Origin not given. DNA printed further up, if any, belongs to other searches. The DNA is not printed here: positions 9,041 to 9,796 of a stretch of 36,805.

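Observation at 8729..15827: Cluster of six paralogous glycine-zipper-like small proteins and two Lys-rich helical proteins wrapped around three cation transporters: candidate undescribed ion-homeostasis or stress accessory system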

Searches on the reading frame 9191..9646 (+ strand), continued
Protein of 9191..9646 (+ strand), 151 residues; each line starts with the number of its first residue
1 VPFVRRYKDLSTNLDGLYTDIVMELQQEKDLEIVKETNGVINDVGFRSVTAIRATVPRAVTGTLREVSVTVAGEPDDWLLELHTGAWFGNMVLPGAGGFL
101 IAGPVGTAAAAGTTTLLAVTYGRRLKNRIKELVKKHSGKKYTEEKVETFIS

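Call 23: fold_search(model_id=the predicted structure, library=pdb)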
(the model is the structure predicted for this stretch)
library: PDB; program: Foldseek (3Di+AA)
matches with E <= 10: 962; with E <= 0.001: 0
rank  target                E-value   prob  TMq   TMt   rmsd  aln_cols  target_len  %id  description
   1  3lyd_B                9.5e-03  1.00  0.39  0.37   4.1        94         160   17  Crystal structure of Putative uncharacterized protein from Jonesia denitrificans (released 2010-03-09)
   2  6m1u                  1.3e-02  0.98  0.33  0.39   7.3       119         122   16  Crystal structure of the vertebrate conserved region (VCR) of human METTL16 (released 2020-04-01)
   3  4rth_A                1.3e-02  1.00  0.37  0.34   5.4       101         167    9  The crystal structure of PsbP from Zea mays (released 2015-03-11)
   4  4rth_B                2.1e-02  1.00  0.29  0.26   3.4        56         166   11  The crystal structure of PsbP from Zea mays (released 2015-03-11)
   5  4rti                  2.1e-02  1.00  0.38  0.34   4.9       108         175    8  The crystal structure of PsbP from Spinacia oleracea (released 2015-03-11)
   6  2vu4                  2.5e-02  0.99  0.37  0.38   4.7        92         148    9  Structure of PsbP protein from Spinacia oleracea at 1.98 A resolution (released 2009-07-21)
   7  1v2b_B                2.7e-02  0.99  0.37  0.37   4.6        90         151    7  Crystal Structure of PsbP Protein in the Oxygen-Evolving Complex of Photosystem II from Higher Plants (released 2004-05-18)
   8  6e8a_A                3.2e-02  1.00  0.43  0.44   3.4        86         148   10  Crystal structure of DcrB from Salmonella enterica at 1.92 Angstroms resolution (released 2018-10-31)
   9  3lyd_A                3.6e-02  1.00  0.40  0.38   3.8        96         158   17  Crystal structure of Putative uncharacterized protein from Jonesia denitrificans (released 2010-03-09)
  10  6d7y_B                4.3e-02  0.89  0.36  0.35   7.0       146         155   10  1.75 Angstrom Resolution Crystal Structure of the Toxic C-Terminal Tip of CdiA from Pseudomonas aeruginosa in Complex  (released 2019-05-01)
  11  6e8a_B                4.5e-02  1.00  0.43  0.45   3.4        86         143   10  Crystal structure of DcrB from Salmonella enterica at 1.92 Angstroms resolution (released 2018-10-31)
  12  6xrf_H                4.8e-02  0.99  0.36  0.38   4.1        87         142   10  EagT6 Tse6 NT complex (released 2020-12-30)
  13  8z9d_P                5.4e-02  0.98  0.27  0.22   4.1        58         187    7  cryo-EM structure of PSII-LHCII megacomplex from spinach (released 2024-11-13)
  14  6v8j_B                6.0e-02  0.33  0.27  0.27  11.6       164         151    7  Crystal structure of Ara h 8.0201 (released 2020-12-16)
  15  1v2b_A                6.7e-02  0.98  0.36  0.37   4.7        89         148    6  Crystal Structure of PsbP Protein in the Oxygen-Evolving Complex of Photosystem II from Higher Plants (released 2004-05-18)
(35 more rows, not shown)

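Call 27: find_related_loci(query=A4, collection=genome_contigs, flank=8000)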
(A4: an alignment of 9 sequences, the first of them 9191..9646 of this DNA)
Query A4 (151 aa) in genome_contigs; peptide patterns used: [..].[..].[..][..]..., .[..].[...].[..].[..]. (x = any residue, [..] = any of these).
43 stretches matched a pattern; 15 encode a relative of the query (tblastn E <= 1e-3); 15 distinct loci.
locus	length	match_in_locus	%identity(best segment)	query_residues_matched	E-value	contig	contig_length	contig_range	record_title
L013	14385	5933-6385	96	1-151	3e-95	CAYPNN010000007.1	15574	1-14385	MAG TPA_asm: uncultured Candidatus Bathyarchaeia archaeon isolate binchicken_co178_193 genome assembly, contig: NODE_477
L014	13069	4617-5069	95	1-151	1e-85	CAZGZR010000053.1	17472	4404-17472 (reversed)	MAG TPA_asm: uncultured Candidatus Bathyarchaeia archaeon isolate SRP323688_co1_233 genome assembly, contig: NODE_5275_l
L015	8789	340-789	77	1-150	1e-80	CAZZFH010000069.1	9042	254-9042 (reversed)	MAG TPA_asm: uncultured Candidatus Bathyarchaeia archaeon isolate SRP178699_co2_149 genome assembly, contig: NODE_8077_l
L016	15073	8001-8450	77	1-150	6e-79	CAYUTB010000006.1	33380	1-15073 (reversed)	MAG TPA_asm: uncultured Candidatus Bathyarchaeia archaeon isolate SRP178699_co1_176 genome assembly, contig: NODE_1342_l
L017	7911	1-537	72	1-151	1e-77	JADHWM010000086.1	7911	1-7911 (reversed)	MAG: Candidatus Bathyarchaeota archaeon isolate BS750m-G27 BS-750m-C18368, whole genome shotgun sequence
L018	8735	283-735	72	1-151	9e-78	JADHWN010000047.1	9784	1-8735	MAG: Candidatus Bathyarchaeota archaeon isolate BS750m-G28 BS-750m-C13246, whole genome shotgun sequence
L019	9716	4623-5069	64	1-149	2e-66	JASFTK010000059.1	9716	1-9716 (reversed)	MAG: Candidatus Bathyarchaeota archaeon isolate D1103U20metaG_Bin_439 D1103U20metaG_FD_scaffold_2279_c1, whole genome sh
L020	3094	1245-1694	62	1-150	2e-62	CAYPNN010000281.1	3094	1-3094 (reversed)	MAG TPA_asm: uncultured Candidatus Bathyarchaeia archaeon isolate binchicken_co178_193 genome assembly, contig: NODE_373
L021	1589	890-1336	60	1-149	5e-62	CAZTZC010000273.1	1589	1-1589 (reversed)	MAG TPA_asm: uncultured Candidatus Bathyarchaeia archaeon isolate SRP214966_co7_240 genome assembly, contig: NODE_121738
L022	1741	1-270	98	62-151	2e-57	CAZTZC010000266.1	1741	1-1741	MAG TPA_asm: uncultured Candidatus Bathyarchaeia archaeon isolate SRP214966_co7_240 genome assembly, contig: NODE_104617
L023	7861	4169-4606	53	1-149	5e-50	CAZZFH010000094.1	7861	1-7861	MAG TPA_asm: uncultured Candidatus Bathyarchaeia archaeon isolate SRP178699_co2_149 genome assembly, contig: NODE_10261_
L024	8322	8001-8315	59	1-105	2e-39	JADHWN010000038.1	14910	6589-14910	MAG: Candidatus Bathyarchaeota archaeon isolate BS750m-G28 BS-750m-C6740, whole genome shotgun sequence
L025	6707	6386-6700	59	1-105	2e-39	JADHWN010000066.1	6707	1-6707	MAG: Candidatus Bathyarchaeota archaeon isolate BS750m-G28 BS-750m-C23612, whole genome shotgun sequence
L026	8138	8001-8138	67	1-46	3e-15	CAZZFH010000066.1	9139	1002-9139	MAG TPA_asm: uncultured Candidatus Bathyarchaeia archaeon isolate SRP178699_co2_149 genome assembly, contig: NODE_7905_l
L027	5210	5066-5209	65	1-48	5e-15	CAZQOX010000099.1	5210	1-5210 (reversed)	MAG TPA_asm: uncultured Candidatus Bathyarchaeia archaeon isolate binchicken_co89_247 genome assembly, contig: NODE_3476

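Call 33: search_protein_families(library=pfam, alignment_id=A5, max_evalue=0.001)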
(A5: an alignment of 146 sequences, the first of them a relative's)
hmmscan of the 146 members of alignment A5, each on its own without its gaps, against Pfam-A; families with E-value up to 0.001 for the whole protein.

A. member 1, P0155 (152 aa): 0 families

B. families by the number of members that match (of 146 scanned): 42 families (the first 25 are shown)
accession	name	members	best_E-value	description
PF13240.11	Zn_Ribbon_1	19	4.9e-10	zinc-ribbon domain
PF12773.13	DZR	18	8e-12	Double zinc ribbon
PF09851.14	SHOCT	14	4.1e-29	Short C-terminal domain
PF13248.11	Zn_ribbon_3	8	2.2e-10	zinc-ribbon domain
PF17032.10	Zn_ribbon_15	8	6.8e-09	zinc-ribbon family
PF07719.23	TPR_2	4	1.8e-29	Tetratricopeptide repeat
PF05120.17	GvpG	4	5.8e-14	Gas vesicle protein G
PF08044.16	DUF1707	4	1.7e-08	DUF1707 SHOCT-like domain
PF00515.34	TPR_1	3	1.3e-32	Tetratricopeptide repeat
PF13432.12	TPR_16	3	2.1e-23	Tetratricopeptide repeat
PF14559.12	TPR_19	3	1.9e-19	Tetratricopeptide repeat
PF13428.12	TPR_14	3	3e-17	Tetratricopeptide repeat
PF13174.12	TPR_6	3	2e-07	Tetratricopeptide repeat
PF13181.12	TPR_8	2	1.9e-21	Tetratricopeptide repeat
PF13414.12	TPR_11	2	8e-21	TPR repeat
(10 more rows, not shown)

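Call 37: find_encoding_contigs(protein=P0197, flank=5000, max_places=2)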
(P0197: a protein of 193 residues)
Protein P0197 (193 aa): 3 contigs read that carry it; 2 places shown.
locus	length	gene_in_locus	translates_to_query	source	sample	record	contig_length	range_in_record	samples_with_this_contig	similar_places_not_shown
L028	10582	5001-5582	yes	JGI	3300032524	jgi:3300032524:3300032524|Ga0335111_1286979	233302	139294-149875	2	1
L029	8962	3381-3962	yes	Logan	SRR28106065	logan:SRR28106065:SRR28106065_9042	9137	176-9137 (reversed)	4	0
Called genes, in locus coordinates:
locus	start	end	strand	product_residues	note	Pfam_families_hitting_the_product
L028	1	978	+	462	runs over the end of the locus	PF01406:tRNA-synt_1e, PF01921:tRNA-synt_1f (faint), PF09334:tRNA-synt_1g (weak), PF00133:tRNA-synt_1 (weak), PF09190:DALR_2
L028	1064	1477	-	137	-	-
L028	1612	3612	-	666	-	PF00127:Copper-bind (weak)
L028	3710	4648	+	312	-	PF14247:DUF4344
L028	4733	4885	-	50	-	-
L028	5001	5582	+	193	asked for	-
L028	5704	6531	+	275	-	-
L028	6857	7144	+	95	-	-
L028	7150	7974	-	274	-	PF21088:MS_channel_1st (weak), PF00924:MS_channel_2nd, PF21082:MS_channel_3rd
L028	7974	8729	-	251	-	PF04254:DUF432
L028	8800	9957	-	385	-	PF04894:Nre_N, PF04895:Nre_C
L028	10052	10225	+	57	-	-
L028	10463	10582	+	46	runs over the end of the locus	-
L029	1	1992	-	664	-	?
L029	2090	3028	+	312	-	PF14247:DUF4344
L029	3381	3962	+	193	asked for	-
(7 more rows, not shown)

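Call 48: search_solved_structures(query=A3, max_evalue=10)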
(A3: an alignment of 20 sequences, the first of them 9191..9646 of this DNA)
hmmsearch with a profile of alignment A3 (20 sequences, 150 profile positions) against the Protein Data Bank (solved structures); distinct sequences matched with E-value up to 10: 4.
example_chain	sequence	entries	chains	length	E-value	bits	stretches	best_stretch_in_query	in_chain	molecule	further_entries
1z9b_A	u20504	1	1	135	0.021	17.6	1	9-79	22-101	Translation initiation factor IF-2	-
4cql_A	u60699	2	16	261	0.84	12.4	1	64-107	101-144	ESTRADIOL 17-BETA-DEHYDROGENASE 8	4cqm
2pd6_A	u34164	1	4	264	0.85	12.4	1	64-107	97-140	Estradiol 17-beta-dehydrogenase 8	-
4kyc_A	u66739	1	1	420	1.2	12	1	96-144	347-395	Maltose-binding periplasmic protein, Phosphoprotein, chimeric construct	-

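Call 52: search_protein_families(library=padloc, proteins=[window:9191-9646:+], max_evalue=0.1)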
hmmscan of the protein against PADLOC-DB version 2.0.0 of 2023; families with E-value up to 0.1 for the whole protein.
window:9191-9646:+ (151 aa): 0 families

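Call 71: search_protein_families(library=pfam, proteins=[L019:2388-3143:-, L019:3322-4353:+, L019:5197-6195:+, L019:6192-8300:+, L023:767-2386:-, L023:2223-3149:+, L023:3146-3847:-, L023:4943-5923:+, L003:8874-9242:-, L010:7489-8007:-], max_evalue=0.001)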
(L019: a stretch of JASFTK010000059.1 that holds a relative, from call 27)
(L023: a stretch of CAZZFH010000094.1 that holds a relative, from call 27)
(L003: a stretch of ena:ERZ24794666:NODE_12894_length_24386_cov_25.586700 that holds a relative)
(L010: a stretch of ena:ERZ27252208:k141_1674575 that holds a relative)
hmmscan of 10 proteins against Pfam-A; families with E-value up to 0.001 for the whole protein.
L019:2388-3143:- (251 aa): 6 families
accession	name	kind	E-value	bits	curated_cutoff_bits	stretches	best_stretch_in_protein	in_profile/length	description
PF08241.18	Methyltransf_11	-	1.1e-14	55.3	21.2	1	51-148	1-94/95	Methyltransferase domain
PF13649.12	Methyltransf_25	-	2e-12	48.1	27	1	51-145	2-97/97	Methyltransferase domain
PF13489.12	Methyltransf_23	-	7.4e-08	32.7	27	1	35-194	8-161/164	Methyltransferase domain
PF13847.12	Methyltransf_31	-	2e-07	31.2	27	1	50-110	7-73/145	Methyltransferase domain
PF08242.18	Methyltransf_12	-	1.2e-05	26.3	30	1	51-146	1-97/98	Methyltransferase domain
PF01209.24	Ubie_methyltran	-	0.00054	19.8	20.1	1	31-146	34-148/233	ubiE/COQ5 methyltransferase family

L019:3322-4353:+ (343 aa): 1 family
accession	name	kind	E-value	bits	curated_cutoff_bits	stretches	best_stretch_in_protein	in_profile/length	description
PF00296.26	Bac_luciferase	-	1.1e-54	186.4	27.9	1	44-316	20-313/314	Luciferase-like monooxygenase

L019:5197-6195:+ (332 aa): 3 families
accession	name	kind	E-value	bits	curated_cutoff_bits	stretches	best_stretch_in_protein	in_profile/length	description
PF00924.24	MS_channel_2nd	-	2.6e-11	43.9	20.2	1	175-226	16-67/68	Mechanosensitive ion channel, beta-domain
PF21082.3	MS_channel_3rd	-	3.8e-09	37.3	21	1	235-318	3-88/88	Mechanosensitive ion channel MscS, C-terminal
PF00664.28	ABC_membrane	-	7.8e-05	22.9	28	1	68-142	2-76/274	ABC transporter transmembrane region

L019:6192-8300:+ (702 aa): 3 families
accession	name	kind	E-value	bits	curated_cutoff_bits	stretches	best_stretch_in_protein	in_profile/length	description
PF01663.27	Phosphodiest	-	4.6e-34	119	23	1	70-341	1-256/342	Type I phosphodiesterase / nucleotide pyrophosphatase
PF00884.28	Sulfatase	-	1.6e-07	31.4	25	1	272-308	208-244/301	Sulfatase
PF01676.23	Metalloenzyme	-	7.1e-05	22.9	24.3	0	233-312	134-207/252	Metalloenzyme superfamily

L023:767-2386:- (539 aa): 2 families
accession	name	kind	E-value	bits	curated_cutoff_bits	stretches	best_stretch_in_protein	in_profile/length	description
PF01921.24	tRNA-synt_1f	-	3.1e-103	345.9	27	1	18-370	2-348/360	tRNA synthetases class I (K)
PF19269.4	Anticodon_2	-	8.9e-06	26.6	23.6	1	457-537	59-141/141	Anticodon binding domain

L023:2223-3149:+ (308 aa): 1 family
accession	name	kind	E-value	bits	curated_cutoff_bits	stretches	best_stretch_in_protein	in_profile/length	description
PF01694.28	Rhomboid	-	1.1e-24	87.7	22.6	1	137-275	3-138/143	Rhomboid domain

L023:3146-3847:- (233 aa): 4 families
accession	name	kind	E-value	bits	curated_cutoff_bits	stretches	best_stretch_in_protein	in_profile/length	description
PF13419.12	HAD_2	-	3.1e-28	99.5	23.8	1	13-200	1-177/178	Haloacid dehalogenase-like hydrolase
PF00702.32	Hydrolase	-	9.9e-25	88.5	26.4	1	10-195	1-191/191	haloacid dehalogenase-like hydrolase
PF13242.12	Hydrolase_like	-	1.9e-09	37.7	22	1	158-226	4-75/75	HAD-hyrolase-like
PF12710.13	HAD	-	0.0002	22.3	27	1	13-188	1-185/189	haloacid dehalogenase-like hydrolase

L023:4943-5923:+ (326 aa): 0 families

L003:8874-9242:- (122 aa): 0 families

L010:7489-8007:- (172 aa): 0 families

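Call 78: search_protein_families(library=ncbifam, proteins=[L003:7650-8840:+, L019:5197-6195:+], max_evalue=0.00001)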
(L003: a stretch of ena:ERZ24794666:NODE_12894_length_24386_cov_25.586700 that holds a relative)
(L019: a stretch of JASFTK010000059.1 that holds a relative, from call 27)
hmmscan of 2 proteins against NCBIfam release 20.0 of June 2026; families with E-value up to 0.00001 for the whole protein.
L003:7650-8840:+ (396 aa): 0 families

L019:5197-6195:+ (332 aa): 5 families
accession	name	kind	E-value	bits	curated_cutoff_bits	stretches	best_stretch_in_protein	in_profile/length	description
NF047602.1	MscsSHelicob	equivalog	1.1e-14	54.6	400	1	72-318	10-249/260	small-conductance mechanosensitive channel MscS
NF007662.0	PRK10334.1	subfamily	2.1e-13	50.1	321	1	101-321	56-271/286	small-conductance mechanosensitive channel MscS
NF047601.1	MscSThanab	equivalog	4e-10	39.6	500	1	107-322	69-271/280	small-conductance mechanosensitive channel MscS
NF008180.0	PRK10929.1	equivalog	1.4e-08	33.1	809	1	83-322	853-1080/1109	miniconductance mechanosensitive channel MscM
NF008438.0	PRK11281.1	equivalog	1.6e-08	32.8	991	1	176-318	938-1079/1113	mechanosensitive channel MscK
